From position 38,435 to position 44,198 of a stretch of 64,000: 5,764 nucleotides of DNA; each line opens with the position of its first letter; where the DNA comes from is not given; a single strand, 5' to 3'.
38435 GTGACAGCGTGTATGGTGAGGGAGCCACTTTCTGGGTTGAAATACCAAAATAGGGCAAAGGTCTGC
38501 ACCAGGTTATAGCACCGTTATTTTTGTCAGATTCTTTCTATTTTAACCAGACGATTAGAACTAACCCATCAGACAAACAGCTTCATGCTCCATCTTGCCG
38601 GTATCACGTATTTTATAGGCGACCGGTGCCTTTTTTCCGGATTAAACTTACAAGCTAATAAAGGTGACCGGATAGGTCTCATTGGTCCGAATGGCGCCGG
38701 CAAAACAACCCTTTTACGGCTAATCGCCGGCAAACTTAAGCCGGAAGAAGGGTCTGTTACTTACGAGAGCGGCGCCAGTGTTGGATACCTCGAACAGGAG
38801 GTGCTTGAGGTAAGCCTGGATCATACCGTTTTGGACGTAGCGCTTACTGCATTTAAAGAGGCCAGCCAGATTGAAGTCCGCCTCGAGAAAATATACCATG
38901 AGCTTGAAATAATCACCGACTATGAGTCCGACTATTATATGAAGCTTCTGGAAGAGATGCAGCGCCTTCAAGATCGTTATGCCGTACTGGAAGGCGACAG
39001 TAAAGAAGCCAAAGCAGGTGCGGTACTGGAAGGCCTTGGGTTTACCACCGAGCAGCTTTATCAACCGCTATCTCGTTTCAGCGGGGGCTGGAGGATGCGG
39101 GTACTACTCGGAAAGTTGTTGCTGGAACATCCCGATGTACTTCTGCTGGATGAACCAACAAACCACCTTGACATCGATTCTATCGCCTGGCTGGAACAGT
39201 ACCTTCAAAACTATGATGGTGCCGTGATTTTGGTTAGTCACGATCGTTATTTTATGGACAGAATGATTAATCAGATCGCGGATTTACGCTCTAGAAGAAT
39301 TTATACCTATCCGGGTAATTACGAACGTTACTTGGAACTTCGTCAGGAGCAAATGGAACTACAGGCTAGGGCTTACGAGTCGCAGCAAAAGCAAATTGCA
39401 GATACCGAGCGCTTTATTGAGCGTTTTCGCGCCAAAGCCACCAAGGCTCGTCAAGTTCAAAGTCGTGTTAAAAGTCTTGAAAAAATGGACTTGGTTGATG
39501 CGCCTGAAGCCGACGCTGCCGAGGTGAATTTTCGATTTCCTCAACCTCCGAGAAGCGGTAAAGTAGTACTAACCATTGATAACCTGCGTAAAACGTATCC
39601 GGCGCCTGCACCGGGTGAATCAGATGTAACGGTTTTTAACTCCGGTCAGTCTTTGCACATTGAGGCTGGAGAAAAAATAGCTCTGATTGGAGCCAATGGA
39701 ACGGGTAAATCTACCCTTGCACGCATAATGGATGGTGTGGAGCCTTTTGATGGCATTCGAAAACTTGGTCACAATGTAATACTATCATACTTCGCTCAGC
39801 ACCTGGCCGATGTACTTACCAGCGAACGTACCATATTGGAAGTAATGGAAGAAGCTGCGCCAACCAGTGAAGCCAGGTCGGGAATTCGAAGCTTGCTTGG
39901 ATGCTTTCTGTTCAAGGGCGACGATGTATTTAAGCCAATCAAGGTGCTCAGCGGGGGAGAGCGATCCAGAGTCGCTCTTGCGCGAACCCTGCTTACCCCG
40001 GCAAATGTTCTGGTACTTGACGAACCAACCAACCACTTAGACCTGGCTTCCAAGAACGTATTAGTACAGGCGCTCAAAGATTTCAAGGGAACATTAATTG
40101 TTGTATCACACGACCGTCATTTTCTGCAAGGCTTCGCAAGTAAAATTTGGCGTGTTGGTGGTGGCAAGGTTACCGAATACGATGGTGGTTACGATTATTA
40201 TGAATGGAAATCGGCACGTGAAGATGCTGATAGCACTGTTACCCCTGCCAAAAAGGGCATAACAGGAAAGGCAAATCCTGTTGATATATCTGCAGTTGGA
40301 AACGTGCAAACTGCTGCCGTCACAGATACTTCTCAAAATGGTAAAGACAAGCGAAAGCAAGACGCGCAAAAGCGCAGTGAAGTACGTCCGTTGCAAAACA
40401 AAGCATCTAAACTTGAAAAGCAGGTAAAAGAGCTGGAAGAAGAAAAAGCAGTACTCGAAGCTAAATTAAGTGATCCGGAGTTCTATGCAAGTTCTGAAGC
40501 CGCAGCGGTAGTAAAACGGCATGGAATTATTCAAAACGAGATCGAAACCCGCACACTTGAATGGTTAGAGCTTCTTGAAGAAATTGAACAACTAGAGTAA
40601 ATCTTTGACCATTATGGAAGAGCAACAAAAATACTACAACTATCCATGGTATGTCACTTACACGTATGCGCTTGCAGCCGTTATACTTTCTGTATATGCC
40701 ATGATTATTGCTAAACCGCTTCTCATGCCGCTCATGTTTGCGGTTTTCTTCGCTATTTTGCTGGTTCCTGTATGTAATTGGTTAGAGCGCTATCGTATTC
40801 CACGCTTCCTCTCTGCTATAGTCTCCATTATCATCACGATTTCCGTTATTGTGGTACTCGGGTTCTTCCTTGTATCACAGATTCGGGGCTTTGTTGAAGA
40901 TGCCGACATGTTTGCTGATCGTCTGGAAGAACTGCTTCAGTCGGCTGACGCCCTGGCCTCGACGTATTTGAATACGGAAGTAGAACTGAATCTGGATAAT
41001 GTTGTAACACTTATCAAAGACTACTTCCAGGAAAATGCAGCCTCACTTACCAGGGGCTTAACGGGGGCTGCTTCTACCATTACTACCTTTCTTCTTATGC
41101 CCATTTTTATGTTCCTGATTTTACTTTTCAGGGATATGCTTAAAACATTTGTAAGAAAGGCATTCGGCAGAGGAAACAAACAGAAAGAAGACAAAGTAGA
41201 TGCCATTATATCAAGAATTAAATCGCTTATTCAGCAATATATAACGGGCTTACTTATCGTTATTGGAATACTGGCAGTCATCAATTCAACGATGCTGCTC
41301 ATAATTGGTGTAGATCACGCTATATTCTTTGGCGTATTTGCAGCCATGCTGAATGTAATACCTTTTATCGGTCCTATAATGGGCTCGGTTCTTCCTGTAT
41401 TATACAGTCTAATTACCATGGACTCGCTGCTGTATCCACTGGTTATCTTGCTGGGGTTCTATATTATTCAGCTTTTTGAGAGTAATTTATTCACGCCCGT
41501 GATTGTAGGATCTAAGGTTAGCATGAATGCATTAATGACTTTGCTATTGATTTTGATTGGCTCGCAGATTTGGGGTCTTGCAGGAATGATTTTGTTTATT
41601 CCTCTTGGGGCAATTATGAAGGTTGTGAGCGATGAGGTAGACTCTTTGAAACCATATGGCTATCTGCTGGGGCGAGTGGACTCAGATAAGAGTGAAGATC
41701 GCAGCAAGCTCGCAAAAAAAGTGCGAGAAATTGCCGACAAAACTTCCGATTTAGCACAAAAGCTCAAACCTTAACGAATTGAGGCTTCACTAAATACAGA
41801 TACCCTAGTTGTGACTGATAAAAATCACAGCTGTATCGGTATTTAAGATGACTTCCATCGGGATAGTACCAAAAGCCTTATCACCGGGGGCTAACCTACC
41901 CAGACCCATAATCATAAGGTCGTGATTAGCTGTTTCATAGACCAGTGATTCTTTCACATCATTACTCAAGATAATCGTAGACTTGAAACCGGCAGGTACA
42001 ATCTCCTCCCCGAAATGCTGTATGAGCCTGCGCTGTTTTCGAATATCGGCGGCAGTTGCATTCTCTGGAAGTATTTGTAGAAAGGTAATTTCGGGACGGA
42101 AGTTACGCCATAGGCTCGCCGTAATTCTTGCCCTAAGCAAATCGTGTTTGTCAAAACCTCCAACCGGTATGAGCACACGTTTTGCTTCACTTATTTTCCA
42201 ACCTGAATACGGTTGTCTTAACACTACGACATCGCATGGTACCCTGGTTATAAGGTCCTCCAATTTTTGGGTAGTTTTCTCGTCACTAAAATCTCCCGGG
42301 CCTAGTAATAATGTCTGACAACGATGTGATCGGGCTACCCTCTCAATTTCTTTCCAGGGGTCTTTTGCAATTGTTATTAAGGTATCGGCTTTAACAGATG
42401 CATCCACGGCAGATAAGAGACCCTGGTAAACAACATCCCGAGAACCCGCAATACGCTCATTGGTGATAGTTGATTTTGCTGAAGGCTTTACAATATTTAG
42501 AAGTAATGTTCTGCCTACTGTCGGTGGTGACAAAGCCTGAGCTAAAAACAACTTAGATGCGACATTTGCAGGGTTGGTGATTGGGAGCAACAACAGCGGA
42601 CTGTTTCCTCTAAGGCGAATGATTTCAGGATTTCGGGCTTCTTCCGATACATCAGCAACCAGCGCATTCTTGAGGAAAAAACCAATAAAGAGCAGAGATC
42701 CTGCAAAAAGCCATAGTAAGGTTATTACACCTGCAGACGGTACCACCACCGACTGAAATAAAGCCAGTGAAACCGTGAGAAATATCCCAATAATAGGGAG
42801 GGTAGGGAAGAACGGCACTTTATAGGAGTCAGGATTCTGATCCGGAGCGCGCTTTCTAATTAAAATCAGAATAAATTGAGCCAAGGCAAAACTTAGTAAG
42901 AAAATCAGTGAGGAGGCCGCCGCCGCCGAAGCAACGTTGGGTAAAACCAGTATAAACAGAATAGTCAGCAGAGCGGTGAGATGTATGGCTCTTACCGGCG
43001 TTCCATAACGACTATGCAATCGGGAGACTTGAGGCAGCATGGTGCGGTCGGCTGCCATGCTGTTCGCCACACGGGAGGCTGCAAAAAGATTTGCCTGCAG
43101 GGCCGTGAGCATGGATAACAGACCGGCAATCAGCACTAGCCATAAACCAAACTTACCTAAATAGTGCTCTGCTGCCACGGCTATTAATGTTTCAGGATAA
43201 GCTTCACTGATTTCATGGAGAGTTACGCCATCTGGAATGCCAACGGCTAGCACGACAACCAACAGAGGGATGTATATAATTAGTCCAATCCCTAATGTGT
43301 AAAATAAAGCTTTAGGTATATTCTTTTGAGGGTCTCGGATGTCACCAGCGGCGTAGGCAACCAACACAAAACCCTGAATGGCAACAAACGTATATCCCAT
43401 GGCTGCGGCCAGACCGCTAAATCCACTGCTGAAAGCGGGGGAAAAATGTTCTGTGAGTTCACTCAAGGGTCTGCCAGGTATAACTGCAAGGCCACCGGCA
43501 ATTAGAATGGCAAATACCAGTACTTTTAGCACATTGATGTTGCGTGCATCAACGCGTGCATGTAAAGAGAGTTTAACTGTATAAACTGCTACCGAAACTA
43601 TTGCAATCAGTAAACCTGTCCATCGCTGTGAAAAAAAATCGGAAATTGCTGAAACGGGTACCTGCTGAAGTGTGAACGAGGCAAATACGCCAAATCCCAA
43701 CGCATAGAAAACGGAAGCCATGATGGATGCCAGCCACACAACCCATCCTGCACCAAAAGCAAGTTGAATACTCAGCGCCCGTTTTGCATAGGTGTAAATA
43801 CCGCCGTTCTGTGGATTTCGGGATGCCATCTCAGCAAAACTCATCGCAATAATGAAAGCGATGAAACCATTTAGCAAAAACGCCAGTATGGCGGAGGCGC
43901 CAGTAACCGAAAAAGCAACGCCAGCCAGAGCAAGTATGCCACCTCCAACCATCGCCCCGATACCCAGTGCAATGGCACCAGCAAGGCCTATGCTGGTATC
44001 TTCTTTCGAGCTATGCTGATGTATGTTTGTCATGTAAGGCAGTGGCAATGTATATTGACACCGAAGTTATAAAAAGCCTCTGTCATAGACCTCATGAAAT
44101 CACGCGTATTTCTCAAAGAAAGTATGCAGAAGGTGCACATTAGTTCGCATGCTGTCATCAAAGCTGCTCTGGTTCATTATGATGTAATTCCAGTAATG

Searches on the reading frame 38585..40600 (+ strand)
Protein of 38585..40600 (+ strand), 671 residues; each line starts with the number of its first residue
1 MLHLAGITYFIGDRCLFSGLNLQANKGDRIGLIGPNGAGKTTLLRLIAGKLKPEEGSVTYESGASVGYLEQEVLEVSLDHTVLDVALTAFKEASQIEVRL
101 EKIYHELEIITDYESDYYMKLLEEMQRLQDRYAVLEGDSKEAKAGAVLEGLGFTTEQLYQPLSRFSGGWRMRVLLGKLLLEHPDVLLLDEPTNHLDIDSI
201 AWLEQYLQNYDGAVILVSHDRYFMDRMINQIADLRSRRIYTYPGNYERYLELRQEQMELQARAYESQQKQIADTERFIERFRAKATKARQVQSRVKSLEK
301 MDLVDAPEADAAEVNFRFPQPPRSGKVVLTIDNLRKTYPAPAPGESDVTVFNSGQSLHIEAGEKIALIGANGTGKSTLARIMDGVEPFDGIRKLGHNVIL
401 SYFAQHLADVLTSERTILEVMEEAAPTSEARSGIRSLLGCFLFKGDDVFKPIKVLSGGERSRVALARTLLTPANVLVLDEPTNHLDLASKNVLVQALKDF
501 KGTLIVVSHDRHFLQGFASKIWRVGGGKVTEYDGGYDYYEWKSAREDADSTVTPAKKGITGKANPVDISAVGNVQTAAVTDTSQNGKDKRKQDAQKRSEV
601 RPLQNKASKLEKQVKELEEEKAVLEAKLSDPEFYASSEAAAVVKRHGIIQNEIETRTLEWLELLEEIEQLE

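Call 79: search_protein_families(library=pfam, proteins=[window:38585-40600:+], max_evalue=0.00001)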
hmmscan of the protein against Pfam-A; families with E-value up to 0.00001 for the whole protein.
window:38585-40600:+ (671 aa): 8 families
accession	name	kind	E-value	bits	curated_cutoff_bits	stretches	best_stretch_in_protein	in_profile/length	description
PF00005.33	ABC_tran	-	4.4e-47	160.5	25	2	18-193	2-137/137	ABC transporter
PF12848.13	ABC_tran_Xtn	-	3.9e-29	101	25.9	1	233-316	2-85/85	ABC transporter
PF13304.12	AAA_21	-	1.3e-16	61.9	27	0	31-48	3-20/304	AAA domain, putative AbiEii toxin, Type IV TA system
PF16326.10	ABC_tran_CTD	-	1.9e-09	38.1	32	1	604-664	7-68/69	ABC transporter C-terminal domain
PF02463.25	SMC_N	-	3e-09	37.1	40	0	454-517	136-205/220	RecF/RecN/SMC N terminal domain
PF13555.12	AAA_29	-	2.1e-07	31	27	0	351-378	12-38/61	P-loop containing region of AAA domain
PF13521.12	AAA_28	-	2.2e-06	28.5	27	0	364-383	1-20/164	AAA domain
PF13604.12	AAA_30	-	7.8e-06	26.2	27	0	31-58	22-49/191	AAA domain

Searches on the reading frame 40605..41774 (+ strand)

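Call 79: search_protein_families(library=pfam, proteins=[window:40605-41774:+], max_evalue=0.00001)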
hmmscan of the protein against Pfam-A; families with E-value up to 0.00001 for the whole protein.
window:40605-41774:+ (389 aa): 1 family
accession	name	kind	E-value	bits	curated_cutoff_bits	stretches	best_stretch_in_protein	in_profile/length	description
PF01594.21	AI-2E_transport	-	2.6e-50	171.9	34.3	1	23-344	5-325/327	AI-2E family transporter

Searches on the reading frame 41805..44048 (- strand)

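Call 79: search_protein_families(library=pfam, proteins=[window:41805-44048:-], max_evalue=0.00001)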
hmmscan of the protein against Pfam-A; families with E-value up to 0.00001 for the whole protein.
window:41805-44048:- (747 aa): 2 families
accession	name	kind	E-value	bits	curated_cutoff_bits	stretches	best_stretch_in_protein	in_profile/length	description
PF13520.12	AA_permease_2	-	1.3e-40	140.1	27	1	20-435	1-407/427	Amino acid permease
PF00324.27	AA_permease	-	6.9e-39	134.3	24.6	1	26-459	3-455/470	Amino acid permease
